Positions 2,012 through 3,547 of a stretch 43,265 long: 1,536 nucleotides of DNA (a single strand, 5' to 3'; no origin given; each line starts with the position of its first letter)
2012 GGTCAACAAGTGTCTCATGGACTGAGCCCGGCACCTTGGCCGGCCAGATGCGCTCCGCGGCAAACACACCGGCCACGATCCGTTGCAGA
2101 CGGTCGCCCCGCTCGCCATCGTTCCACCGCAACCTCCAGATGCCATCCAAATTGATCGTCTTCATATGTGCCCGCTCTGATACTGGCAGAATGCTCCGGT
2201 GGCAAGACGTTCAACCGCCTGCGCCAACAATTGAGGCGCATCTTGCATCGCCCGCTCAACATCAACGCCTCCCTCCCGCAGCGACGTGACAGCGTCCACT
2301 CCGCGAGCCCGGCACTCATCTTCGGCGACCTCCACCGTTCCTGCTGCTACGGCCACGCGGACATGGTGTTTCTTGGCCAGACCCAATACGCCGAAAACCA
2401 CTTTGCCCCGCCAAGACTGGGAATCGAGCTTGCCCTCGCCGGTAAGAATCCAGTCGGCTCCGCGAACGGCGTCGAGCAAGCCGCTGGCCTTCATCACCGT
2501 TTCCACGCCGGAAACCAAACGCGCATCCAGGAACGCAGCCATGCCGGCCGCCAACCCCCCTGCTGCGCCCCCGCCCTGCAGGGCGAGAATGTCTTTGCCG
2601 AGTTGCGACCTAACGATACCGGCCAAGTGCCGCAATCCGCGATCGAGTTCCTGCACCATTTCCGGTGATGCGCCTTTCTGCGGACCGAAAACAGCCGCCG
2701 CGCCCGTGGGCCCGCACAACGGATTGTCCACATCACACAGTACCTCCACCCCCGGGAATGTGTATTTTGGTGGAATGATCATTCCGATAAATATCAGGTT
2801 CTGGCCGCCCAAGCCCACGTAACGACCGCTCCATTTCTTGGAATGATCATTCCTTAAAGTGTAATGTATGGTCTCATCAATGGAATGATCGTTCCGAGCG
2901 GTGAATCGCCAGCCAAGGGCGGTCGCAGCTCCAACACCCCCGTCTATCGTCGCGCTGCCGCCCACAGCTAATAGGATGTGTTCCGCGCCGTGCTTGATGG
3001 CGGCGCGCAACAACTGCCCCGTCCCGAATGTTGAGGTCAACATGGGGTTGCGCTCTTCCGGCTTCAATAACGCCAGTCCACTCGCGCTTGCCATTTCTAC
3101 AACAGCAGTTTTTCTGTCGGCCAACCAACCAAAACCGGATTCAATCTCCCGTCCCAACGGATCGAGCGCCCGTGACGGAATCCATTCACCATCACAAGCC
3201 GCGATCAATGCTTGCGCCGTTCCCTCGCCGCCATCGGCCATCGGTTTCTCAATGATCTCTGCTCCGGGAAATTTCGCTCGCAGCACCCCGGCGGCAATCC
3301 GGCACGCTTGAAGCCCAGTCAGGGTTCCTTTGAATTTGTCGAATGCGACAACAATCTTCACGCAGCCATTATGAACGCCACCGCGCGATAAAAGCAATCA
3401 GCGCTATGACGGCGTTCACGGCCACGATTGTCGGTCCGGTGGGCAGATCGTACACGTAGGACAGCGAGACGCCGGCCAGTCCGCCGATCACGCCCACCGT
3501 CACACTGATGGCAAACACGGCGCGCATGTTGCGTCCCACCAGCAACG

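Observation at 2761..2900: Three copies of an operator-like 14-bp palindrome embedded in frame inside glycerate kinase, within an AT-rich patch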

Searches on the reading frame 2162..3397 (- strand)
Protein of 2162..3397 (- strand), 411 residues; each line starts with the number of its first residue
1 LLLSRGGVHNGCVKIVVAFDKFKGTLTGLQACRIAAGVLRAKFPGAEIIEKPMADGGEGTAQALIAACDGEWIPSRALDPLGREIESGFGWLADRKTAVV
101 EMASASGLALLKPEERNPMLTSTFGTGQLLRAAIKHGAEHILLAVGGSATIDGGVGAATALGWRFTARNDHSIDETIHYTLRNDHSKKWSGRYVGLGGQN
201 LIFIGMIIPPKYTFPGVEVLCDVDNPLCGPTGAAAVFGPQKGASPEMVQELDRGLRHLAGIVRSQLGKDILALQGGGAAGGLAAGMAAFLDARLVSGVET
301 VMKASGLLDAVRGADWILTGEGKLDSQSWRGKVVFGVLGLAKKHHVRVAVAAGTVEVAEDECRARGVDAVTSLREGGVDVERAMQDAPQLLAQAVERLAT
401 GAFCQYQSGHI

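Call 7: search_protein_families(library=pfam, proteins=[window:2162-3397:-])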
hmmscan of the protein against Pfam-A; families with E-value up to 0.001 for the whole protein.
window:2162-3397:- (411 aa): 1 family
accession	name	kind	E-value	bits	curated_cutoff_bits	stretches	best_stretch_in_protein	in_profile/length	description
PF02595.20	Gly_kinase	-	3.8e-122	408.3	23.3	1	15-399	1-368/372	Glycerate kinase family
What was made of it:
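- Checked: Gene and frames: glxK is on the minus strand (2162-3361; Pfam Gly_kinase E = 4e-122, call 7).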

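Call 8: find_homologous_proteins(query=window:2162-3397:-, max_evalue=1e-30)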
Query window:2162-3397:- (411 aa): 7966 proteins with E <= 1e-30 among 8000 candidates; the best 120 are listed.
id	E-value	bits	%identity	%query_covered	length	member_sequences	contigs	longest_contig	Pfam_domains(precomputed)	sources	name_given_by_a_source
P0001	6.3e-260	880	100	97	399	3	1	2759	PF02595.21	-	-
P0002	5.8e-221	752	86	97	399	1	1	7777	PF02595.21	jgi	jgi:glycerate kinase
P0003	3.4e-123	430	59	92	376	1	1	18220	PF02595.21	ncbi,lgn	-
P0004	8.6e-118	412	56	94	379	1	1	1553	PF02595.21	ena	-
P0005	1.2e-117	412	54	94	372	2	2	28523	PF02595.21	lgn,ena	-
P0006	2.1e-117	411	55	94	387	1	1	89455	PF02595.21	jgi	-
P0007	3.7e-117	410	55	94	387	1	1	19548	PF02595.21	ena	-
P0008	7.8e-117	409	52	96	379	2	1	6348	PF02595.21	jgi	jgi:glycerate kinase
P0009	1.1e-116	409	51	97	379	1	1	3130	PF02595.21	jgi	jgi:glycerate kinase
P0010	1.9e-116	408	54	95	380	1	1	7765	PF02595.21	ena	-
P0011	2.2e-116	408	55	91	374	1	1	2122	PF02595.21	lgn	-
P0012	2.5e-116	407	55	94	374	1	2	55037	PF02595.21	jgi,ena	-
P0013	2.8e-116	407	52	96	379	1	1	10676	PF02595.21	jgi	jgi:glycerate kinase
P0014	2.8e-116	407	57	94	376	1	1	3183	PF02595.21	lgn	-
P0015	3.5e-116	407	54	95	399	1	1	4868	PF02595.21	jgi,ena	-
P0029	9.0e-114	399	57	94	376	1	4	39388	PF02595.21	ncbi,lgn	-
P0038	2.0e-112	395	47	94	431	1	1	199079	PF02595.21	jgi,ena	-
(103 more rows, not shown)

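Call 9: find_encoding_contigs(protein=window:2162-3397:-, flank=10000, max_places=10)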
Protein window:2162-3397:- (411 aa): no gene with exactly this product is on record in the collection.

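Call 11: find_encoding_contigs(protein=P0002, flank=10000)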
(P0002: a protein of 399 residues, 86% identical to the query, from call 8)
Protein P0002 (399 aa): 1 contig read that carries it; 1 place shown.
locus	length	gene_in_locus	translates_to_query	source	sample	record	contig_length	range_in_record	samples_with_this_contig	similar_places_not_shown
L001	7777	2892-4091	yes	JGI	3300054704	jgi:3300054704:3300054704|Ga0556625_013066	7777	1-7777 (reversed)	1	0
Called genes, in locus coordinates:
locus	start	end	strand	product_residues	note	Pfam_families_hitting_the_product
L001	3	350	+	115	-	?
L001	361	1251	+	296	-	PF01297:ZnuA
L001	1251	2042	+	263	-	PF00005:ABC_tran, PF13304:AAA_21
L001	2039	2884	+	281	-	PF00950:ABC-3, PF01032:FecCD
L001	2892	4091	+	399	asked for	PF02595:Gly_kinase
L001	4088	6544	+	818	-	PF02837:Glyco_hydro_2_N (weak), PF22666:Glyco_hydro_2_N2, PF00703:Glyco_hydro_2, PF17786:Mannosidase_ig (faint)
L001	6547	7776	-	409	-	?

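Call 12: find_encoding_contigs(protein=P0001, flank=10000)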
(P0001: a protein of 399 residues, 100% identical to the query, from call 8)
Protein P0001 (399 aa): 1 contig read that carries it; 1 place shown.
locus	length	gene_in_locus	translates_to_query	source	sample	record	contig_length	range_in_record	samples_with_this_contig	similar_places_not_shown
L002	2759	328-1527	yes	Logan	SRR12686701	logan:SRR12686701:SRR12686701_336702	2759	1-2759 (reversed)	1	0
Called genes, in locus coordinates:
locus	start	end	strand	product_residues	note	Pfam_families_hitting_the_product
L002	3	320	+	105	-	?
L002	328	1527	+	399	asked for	PF02595:Gly_kinase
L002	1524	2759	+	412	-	?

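Call 35: find_encoding_contigs(protein=P0003, flank=10000, max_places=3)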
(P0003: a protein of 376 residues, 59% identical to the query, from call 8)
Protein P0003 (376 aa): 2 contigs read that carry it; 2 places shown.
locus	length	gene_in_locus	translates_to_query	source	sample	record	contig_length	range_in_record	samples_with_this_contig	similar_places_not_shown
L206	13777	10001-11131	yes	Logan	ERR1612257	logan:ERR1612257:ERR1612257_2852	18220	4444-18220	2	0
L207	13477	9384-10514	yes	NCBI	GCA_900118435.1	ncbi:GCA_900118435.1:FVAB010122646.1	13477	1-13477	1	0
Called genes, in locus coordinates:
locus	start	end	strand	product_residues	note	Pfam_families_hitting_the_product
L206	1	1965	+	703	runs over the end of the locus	PF13089:PP_kinase_N, PF02503:PP_kinase, PF17941:PP_kinase_C_1, PF13091:PLDc_2 (weak), PF13090:PP_kinase_C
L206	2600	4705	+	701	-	PF07715:Plug, PF00593:TonB_dep_Rec_b-barrel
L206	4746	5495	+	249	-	PF03929:PepSY_TM (weak)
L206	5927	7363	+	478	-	-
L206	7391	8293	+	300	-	PF01297:ZnuA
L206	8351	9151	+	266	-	PF02463:SMC_N (faint), PF13476:AAA_23 (weak), PF00005:ABC_tran, PF13304:AAA_21 (weak)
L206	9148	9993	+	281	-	PF00950:ABC-3, PF01032:FecCD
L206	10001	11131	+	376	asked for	PF02595:Gly_kinase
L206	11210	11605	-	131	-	PF07883:Cupin_2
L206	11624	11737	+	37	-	-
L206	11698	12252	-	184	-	PF14066:DUF4256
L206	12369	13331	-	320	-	PF00884:Sulfatase, PF01663:Phosphodiest, PF01676:Metalloenzyme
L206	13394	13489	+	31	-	-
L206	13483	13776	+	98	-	?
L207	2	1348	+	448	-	?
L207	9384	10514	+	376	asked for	PF02595:Gly_kinase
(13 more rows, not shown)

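Call 36: list_cluster_members(proteins=[P0001, P0002, P0003, P0029])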
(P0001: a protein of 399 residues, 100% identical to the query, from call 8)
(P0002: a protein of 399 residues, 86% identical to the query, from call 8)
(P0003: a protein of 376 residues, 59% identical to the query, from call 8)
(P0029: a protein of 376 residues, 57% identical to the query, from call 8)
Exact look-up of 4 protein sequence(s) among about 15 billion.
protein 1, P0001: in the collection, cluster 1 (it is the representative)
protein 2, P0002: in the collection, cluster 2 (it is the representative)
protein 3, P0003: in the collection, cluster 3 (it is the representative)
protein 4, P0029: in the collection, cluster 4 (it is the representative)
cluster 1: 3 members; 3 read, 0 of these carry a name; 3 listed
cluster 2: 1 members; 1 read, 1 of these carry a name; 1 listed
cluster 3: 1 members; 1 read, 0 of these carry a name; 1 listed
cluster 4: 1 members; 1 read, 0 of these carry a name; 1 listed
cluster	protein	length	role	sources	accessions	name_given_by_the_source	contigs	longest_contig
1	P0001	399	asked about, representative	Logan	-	-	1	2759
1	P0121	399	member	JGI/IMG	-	-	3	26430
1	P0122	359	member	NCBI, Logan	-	-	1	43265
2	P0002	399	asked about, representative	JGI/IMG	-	glycerate kinase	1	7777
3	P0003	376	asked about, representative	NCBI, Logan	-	-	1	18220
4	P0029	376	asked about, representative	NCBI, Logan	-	-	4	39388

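Call 37: find_encoding_contigs(protein=P0121, flank=10000, max_places=5)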
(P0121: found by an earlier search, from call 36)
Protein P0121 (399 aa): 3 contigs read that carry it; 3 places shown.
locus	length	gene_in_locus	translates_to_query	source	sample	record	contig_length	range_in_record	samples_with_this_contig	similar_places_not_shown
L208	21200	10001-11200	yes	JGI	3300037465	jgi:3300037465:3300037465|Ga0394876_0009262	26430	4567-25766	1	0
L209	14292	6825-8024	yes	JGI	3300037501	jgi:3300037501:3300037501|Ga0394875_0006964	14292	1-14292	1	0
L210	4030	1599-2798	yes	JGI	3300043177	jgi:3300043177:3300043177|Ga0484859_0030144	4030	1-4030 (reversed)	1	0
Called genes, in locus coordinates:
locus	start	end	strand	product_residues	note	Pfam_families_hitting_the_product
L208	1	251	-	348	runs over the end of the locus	PF01212:Beta_elim_lyase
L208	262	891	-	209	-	PF14681:UPRTase, PF00156:Pribosyltran (weak)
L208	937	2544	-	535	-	PF12831:FAD_oxidored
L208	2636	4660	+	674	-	PF02449:Glyco_hydro_42, PF14488:DUF4434 (weak), PF08532:Glyco_hydro_42M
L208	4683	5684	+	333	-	PF07610:DUF1573, PF22544:HYDIN_VesB_CFA65-like_Ig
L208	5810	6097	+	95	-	-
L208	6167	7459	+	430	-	-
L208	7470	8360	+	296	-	PF01297:ZnuA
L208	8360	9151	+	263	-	PF00005:ABC_tran, PF13304:AAA_21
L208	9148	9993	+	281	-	PF00950:ABC-3, PF01032:FecCD (weak)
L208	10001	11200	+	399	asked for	PF02595:Gly_kinase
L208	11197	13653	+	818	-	PF02837:Glyco_hydro_2_N (weak), PF22666:Glyco_hydro_2_N2, PF00703:Glyco_hydro_2 (weak), PF17786:Mannosidase_ig (faint)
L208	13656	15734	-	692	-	PF00403:HMA, PF00122:E1-E2_ATPase, PF00702:Hydrolase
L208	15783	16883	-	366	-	PF02615:Ldh_2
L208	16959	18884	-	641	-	PF00512:HisKA, PF02518:HATPase_c, PF00072:Response_reg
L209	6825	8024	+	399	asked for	PF02595:Gly_kinase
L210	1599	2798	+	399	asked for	PF02595:Gly_kinase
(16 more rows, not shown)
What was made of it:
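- glxK is fused to znuB in three lineages (calls 11, 35, 37).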

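Call 43: search_solved_structures(query=window:2162-3361:-, show_alignments=1)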
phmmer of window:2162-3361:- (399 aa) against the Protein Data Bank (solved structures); distinct sequences matched with E-value up to 0.001: 2.
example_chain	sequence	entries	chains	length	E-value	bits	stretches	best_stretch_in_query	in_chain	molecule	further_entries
3cwc_A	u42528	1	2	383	2.4e-71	244.3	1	1-381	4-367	Putative glycerate kinase 2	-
1to6_A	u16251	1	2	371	3.6e-41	144.9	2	186-378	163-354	Glycerate kinase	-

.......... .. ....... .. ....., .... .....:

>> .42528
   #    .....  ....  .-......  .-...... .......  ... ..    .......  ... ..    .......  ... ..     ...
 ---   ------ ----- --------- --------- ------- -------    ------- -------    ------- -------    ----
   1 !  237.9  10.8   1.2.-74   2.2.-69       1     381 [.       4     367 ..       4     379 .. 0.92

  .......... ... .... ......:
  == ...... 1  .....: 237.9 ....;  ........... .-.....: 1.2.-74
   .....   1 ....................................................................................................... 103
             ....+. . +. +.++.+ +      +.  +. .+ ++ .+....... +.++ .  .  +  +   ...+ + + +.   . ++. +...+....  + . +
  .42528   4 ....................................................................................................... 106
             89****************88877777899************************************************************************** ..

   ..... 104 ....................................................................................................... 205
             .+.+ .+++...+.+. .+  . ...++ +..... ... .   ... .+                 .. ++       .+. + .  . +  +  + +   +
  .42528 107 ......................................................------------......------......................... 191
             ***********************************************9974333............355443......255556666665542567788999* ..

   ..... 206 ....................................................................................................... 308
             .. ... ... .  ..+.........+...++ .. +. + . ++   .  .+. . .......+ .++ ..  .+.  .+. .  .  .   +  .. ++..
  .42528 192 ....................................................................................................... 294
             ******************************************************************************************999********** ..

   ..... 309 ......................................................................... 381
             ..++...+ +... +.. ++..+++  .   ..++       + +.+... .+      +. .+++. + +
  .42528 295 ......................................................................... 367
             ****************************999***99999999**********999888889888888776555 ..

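Call 48: find_encoding_contigs(protein=P0038, flank=10000, max_places=1)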
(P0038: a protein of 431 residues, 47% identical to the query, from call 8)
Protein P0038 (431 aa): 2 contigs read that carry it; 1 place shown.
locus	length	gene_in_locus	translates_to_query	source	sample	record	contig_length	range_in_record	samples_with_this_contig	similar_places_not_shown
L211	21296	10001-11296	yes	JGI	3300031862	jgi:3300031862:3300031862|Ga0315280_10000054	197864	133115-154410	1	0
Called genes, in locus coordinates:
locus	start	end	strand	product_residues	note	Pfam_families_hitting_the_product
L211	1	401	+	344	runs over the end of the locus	PF00923:TAL_FSA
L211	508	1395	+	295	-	PF02826:2-Hacid_dh_C (faint), PF03446:NAD_binding_2, PF03807:F420_oxidored, PF14833:NAD_binding_11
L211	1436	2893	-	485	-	PF03050:DDE_Tnp_IS66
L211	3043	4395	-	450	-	PF13360:PQQ_2, PF13570:Beta-prop_ACSF4, PF13360:PQQ_2 (weak)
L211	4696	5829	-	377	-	PF01263:Aldose_epim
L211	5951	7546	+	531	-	PF16257:UxaE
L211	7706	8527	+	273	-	PF00106:adh_short, PF08659:KR, PF13561:adh_short_C2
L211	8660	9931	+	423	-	PF09861:Lar_N, PF21113:LarA_C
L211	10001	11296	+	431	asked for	PF02595:Gly_kinase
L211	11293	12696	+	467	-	PF01408:GFO_IDH_MocA, PF19051:GFO_IDH_MocA_C2, PF22725:GFO_IDH_MocA_C3, PF19051:GFO_IDH_MocA_C2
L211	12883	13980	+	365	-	PF01261:AP_endonuc_2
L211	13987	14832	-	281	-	PF07963:N_methyl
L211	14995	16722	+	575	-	PF05157:MshEN, PF00437:T2SSE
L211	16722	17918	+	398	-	PF00482:T2SSF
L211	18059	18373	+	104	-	PF07963:N_methyl (weak)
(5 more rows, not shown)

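Call 50: predict_structure(alignment_id=A1)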
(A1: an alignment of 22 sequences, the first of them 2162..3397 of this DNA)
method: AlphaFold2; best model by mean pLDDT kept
length: 411 residues; sequences in the alignment: 22
mean_pLDDT: 81.8   pTM: 0.83
mean pLDDT of the five models: 81.8, 81.6, 81.3, 80.4, 79.9
residues with pLDDT >= 90: 198; 70-90: 130; 50-70: 36; < 50: 47
segments of 3 or more residues with pLDDT < 50: 1-9, 170-190, 224-236
pLDDT, mean of each block of 10 residues (from residue 1): 37 89 82 96 94 90 94 95 94 96 85 84 94 98 79 90 83 38 36 78 92 93 49 48 77 87 91 62 89 90 93 94 83 88 95 88 93 68 79 92 74 55
secondary structure, 60 per line:
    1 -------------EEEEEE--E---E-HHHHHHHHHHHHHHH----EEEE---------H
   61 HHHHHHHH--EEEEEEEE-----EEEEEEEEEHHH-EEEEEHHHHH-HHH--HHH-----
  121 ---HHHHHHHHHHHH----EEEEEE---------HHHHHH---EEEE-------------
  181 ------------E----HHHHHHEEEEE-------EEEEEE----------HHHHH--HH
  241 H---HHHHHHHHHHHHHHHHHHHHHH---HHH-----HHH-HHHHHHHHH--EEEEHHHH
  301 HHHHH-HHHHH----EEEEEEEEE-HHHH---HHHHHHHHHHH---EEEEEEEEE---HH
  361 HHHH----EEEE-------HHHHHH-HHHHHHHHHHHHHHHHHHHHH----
elements in order: E14-19 H28-42 E47-50 H60-68 E71-78 E84-92 E97-101 H102-106 H124-135 E140-145 H155-160 E164-167 H198-203 E204-208 E216-221 H232-236 H245-266 H282-290 E293-296 H297-305 H307-311 E316-324 H326-329 H333-343 E347-355 H359-364 E369-372 H380-385 H387-407
